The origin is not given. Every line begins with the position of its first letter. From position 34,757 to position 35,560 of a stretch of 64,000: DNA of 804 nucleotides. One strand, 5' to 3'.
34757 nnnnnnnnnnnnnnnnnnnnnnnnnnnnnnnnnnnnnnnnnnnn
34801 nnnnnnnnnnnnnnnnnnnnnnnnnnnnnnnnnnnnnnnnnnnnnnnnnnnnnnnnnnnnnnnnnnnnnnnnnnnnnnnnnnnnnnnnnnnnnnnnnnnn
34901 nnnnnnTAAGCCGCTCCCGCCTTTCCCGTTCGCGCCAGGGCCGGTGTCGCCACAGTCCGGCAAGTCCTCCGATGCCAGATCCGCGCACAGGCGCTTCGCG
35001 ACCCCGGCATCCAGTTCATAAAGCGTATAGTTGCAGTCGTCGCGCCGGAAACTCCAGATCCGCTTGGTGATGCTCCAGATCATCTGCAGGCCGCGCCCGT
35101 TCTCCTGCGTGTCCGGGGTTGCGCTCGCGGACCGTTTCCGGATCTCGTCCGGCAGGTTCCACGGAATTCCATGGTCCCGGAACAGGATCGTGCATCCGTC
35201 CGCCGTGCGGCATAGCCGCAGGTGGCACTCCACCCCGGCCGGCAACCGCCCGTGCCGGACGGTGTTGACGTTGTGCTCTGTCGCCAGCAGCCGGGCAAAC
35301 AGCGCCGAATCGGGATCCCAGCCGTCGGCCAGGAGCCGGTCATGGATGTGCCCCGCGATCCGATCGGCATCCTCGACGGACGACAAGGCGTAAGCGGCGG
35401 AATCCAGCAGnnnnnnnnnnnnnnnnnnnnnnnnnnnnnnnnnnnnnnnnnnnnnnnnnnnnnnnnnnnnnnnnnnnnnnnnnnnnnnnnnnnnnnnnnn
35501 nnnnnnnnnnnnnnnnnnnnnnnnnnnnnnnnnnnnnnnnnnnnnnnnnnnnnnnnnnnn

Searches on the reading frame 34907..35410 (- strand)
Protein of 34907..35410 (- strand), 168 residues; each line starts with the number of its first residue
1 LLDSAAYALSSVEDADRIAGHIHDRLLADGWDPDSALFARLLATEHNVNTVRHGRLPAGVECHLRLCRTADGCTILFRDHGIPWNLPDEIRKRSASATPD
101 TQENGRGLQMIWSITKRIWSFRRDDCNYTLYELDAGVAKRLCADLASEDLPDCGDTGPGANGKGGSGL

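Call 34: search_solved_structures(query=window:34907-35410:-, max_evalue=1, show_alignments=3)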
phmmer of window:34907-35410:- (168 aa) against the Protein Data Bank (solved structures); distinct sequences matched with E-value up to 1: 3.
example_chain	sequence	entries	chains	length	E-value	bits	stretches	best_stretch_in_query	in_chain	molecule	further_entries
9oni_A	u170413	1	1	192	0.0038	20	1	58-119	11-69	dihydrofolate reductase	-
9ooi_A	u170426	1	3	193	0.0038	20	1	58-119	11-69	dihydrofolate reductase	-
8e4f_A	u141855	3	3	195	0.0039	20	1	58-119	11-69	Dihydrofolate reductase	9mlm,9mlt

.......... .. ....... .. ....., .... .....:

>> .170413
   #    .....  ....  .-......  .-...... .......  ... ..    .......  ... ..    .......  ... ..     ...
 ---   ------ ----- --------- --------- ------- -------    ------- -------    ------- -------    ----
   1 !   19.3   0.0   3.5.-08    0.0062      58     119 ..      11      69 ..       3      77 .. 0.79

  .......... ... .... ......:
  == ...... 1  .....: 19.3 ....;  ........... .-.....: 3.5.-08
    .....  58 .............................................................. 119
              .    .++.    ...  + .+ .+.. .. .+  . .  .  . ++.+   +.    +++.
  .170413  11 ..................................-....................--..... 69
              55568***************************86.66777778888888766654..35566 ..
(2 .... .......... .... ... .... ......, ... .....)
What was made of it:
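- phmmer of the kinase domain against PDB sequences did not retrieve SpoIIAB or RsbW (call 34).
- Tried and rejected: phmmer of the kinase domain against PDB sequences: it gave only spurious DHFR hits (call 34).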
